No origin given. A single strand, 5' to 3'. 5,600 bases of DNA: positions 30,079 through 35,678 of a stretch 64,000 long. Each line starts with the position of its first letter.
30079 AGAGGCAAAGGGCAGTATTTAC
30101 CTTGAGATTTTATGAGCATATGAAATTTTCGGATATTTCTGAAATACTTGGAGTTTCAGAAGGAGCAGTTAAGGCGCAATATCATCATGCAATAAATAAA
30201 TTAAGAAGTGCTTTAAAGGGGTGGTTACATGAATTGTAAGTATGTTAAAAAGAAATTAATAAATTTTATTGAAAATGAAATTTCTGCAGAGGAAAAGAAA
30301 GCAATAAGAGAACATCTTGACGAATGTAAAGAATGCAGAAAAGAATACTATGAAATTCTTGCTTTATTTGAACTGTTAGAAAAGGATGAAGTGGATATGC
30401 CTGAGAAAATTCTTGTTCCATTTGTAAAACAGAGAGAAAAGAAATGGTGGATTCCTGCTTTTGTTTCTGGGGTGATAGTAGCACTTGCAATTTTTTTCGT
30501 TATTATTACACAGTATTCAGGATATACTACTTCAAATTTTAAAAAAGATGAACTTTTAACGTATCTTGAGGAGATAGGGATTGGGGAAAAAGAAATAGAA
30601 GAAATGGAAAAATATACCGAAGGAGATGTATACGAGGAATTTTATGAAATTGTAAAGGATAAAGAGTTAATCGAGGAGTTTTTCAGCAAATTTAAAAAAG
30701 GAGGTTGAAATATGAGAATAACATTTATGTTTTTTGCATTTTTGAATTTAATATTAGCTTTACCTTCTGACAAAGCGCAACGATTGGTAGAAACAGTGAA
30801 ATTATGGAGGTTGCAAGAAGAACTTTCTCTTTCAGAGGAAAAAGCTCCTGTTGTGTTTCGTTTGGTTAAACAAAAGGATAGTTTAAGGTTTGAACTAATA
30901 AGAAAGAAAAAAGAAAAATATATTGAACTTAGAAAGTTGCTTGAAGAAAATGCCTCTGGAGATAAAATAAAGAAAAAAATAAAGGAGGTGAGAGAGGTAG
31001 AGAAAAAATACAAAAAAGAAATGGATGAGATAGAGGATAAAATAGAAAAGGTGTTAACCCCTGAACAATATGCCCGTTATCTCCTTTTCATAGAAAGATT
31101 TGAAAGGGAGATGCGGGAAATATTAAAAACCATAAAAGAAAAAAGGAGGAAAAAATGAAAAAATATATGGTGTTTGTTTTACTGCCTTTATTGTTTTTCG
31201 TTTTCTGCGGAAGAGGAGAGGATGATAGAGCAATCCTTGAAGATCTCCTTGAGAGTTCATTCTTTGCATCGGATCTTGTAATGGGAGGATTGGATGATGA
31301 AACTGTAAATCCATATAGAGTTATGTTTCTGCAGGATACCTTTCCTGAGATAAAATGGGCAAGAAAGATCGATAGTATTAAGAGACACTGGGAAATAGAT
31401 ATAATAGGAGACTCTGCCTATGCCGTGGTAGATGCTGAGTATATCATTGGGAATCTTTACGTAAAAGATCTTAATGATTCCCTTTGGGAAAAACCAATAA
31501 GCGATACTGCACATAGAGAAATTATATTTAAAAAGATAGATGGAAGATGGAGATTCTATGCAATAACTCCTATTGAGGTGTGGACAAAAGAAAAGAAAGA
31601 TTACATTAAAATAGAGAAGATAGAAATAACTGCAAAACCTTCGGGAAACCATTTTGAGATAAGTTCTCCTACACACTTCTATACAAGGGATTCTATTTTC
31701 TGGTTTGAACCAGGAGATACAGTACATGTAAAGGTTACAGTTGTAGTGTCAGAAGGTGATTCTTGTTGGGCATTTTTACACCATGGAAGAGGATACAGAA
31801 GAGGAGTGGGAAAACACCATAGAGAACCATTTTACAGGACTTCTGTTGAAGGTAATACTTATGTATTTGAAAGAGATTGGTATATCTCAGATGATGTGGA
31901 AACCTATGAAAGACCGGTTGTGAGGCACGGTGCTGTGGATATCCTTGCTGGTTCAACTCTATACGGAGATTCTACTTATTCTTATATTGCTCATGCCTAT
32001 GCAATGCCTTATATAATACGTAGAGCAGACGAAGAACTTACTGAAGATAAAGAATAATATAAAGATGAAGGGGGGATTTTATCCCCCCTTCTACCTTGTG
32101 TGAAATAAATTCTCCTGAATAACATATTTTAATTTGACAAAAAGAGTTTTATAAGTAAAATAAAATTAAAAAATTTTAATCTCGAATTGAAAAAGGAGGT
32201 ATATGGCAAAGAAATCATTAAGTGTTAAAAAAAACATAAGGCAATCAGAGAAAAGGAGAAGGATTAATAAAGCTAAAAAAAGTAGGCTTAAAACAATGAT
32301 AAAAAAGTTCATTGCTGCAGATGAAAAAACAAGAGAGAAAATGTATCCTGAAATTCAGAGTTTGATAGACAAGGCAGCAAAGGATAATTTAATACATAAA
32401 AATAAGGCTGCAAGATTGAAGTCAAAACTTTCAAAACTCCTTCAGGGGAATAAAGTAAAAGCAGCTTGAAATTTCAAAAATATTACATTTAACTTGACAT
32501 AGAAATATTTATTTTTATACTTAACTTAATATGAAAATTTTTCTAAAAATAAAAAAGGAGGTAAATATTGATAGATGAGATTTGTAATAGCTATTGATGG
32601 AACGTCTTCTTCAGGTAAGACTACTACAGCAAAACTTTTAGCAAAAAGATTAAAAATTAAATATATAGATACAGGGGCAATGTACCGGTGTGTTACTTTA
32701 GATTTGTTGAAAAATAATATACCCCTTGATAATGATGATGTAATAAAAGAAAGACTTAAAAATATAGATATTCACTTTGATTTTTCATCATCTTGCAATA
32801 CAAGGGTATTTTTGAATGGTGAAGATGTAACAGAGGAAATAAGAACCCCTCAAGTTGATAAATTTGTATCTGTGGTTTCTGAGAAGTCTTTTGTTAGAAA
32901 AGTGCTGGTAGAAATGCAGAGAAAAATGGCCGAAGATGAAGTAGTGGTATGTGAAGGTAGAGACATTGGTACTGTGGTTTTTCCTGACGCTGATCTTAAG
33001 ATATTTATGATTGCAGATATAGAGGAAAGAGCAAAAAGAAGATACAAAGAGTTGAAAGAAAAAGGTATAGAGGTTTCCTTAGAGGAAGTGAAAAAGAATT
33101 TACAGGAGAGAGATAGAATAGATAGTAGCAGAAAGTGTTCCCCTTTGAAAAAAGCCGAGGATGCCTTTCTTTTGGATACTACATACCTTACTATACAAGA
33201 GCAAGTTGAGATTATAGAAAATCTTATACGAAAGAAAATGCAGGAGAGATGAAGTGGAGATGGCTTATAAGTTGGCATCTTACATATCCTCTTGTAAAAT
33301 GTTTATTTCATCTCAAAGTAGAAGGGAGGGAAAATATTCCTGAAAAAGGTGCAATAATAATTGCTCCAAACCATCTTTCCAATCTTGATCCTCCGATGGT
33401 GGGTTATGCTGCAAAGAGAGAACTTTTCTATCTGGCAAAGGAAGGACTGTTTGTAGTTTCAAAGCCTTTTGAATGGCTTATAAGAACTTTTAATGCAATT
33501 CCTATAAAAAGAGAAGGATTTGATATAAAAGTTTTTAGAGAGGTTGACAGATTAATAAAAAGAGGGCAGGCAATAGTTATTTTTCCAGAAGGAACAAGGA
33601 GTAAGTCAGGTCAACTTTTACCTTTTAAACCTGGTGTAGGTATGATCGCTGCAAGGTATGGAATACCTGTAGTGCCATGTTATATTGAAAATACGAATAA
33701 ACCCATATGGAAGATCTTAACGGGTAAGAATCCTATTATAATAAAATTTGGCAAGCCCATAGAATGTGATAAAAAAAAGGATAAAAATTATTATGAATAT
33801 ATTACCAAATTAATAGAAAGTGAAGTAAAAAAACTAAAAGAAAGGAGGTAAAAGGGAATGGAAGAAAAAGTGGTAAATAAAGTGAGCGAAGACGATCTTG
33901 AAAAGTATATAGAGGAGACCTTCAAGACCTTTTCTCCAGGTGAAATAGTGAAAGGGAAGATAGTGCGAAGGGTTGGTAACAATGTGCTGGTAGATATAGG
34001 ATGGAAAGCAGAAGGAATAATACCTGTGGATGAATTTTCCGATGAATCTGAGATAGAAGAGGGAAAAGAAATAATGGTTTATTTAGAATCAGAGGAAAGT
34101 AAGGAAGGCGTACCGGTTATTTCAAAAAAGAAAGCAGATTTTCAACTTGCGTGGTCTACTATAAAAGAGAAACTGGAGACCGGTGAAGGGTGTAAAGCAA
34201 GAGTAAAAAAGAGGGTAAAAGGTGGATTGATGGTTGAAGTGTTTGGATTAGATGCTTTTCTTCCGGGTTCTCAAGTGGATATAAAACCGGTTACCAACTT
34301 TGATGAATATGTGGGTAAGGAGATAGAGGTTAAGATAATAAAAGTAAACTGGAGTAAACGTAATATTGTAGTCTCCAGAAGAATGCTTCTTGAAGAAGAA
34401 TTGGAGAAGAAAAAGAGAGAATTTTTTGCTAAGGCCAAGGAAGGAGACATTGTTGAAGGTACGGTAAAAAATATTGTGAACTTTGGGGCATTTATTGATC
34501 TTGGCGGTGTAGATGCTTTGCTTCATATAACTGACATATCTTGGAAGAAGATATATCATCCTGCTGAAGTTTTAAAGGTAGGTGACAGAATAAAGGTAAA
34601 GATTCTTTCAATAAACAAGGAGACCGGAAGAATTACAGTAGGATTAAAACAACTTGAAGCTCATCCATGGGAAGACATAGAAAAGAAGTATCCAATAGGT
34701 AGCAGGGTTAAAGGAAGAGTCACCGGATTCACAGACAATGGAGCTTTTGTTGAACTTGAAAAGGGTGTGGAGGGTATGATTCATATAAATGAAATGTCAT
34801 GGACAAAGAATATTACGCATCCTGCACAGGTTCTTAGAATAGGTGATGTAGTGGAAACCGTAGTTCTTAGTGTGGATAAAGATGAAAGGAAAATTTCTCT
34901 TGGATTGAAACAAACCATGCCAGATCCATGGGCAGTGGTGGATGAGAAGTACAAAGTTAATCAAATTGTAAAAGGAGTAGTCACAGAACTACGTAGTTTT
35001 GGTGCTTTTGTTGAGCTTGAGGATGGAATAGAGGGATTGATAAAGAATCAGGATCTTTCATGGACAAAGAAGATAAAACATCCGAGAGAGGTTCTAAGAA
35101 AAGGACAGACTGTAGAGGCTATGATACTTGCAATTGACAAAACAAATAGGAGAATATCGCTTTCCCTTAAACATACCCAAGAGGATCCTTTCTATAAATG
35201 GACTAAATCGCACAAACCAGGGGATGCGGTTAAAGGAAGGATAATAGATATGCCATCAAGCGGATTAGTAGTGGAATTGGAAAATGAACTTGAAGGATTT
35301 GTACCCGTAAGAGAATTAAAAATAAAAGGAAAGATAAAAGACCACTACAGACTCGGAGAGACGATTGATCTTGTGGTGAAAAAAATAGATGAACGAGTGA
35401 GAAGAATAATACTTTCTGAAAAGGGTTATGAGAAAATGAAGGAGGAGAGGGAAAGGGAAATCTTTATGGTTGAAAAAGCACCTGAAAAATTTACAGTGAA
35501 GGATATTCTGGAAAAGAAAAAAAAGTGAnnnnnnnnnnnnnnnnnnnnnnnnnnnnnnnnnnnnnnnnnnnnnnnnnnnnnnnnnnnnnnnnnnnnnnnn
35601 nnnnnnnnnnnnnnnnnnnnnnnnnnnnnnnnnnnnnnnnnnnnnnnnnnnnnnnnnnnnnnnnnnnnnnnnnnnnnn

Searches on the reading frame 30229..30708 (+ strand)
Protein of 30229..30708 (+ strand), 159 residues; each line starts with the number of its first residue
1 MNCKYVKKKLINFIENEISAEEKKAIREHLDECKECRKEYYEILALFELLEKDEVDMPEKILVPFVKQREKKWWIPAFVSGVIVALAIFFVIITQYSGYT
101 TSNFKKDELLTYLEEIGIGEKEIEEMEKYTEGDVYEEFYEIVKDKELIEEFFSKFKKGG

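Call 32: search_protein_families(library=pfam, proteins=[window:30229-30708:+], max_evalue=0.00001)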
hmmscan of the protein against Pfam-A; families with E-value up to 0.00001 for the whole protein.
window:30229-30708:+ (159 aa): 1 family
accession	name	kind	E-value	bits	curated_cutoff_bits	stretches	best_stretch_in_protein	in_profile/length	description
PF13490.11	zf-HC2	-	1.2e-07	32.1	22.2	1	8-37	6-35/35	Putative zinc-finger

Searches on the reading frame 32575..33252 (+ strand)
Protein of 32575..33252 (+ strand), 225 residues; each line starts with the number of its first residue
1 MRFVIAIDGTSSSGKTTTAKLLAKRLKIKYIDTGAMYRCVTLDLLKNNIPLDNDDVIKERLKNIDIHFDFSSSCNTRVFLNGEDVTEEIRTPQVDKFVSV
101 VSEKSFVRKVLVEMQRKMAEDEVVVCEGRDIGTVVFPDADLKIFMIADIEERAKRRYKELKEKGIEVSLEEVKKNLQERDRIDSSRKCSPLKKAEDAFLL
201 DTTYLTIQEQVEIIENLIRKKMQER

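Call 33: search_protein_families(library=pfam, proteins=[window:32575-33252:+], max_evalue=0.00001)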
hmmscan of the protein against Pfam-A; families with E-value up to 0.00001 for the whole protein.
window:32575-33252:+ (225 aa): 3 families
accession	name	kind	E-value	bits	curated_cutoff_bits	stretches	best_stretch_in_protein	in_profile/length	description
PF02224.24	Cytidylate_kin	-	7.6e-73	245.1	26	1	5-219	1-210/211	Cytidylate kinase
PF13189.12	Cytidylate_kin2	-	3.3e-11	44.1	28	1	4-181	1-148/176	Cytidylate kinase-like family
PF13238.12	AAA_18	-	5.7e-06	27.2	29.4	0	5-160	1-112/128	AAA domain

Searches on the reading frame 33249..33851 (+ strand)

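Call 33: search_protein_families(library=pfam, proteins=[window:33249-33851:+], max_evalue=0.00001)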
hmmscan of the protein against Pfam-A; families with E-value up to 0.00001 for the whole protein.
window:33249-33851:+ (200 aa): 1 family
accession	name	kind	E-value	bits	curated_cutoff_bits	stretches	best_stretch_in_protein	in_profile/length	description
PF01553.26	Acyltransferase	-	9.5e-33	113.3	23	1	22-146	2-131/132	Acyltransferase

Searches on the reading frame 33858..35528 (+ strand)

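Call 33: search_protein_families(library=pfam, proteins=[window:33858-35528:+], max_evalue=0.00001)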
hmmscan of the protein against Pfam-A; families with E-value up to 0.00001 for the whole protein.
window:33858-35528:+ (556 aa): 6 families
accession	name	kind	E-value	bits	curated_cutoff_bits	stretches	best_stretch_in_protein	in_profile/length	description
PF00575.29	S1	-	1e-92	305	22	6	192-263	1-73/74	S1 RNA binding domain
PF23459.1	S1_RRP5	-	2.6e-24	86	27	1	369-437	5-72/72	RRP5 S1 domain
PF21710.3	Spt6_S1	-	1e-17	64.6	27.5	1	370-440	19-89/91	Spt6, S1/OB domain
PF17092.11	PCB_OB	-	1.3e-11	45.7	27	0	274-333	25-94/111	Penicillin-binding protein OB-like domain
PF13509.12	S1_2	-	8.4e-07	29.4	21.8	0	196-228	2-35/61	S1 domain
PF25522.1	OB_cyt-4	-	3.3e-06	27.9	27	0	229-261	43-73/77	Mitochondrial protein cyt-4, OB-fold domain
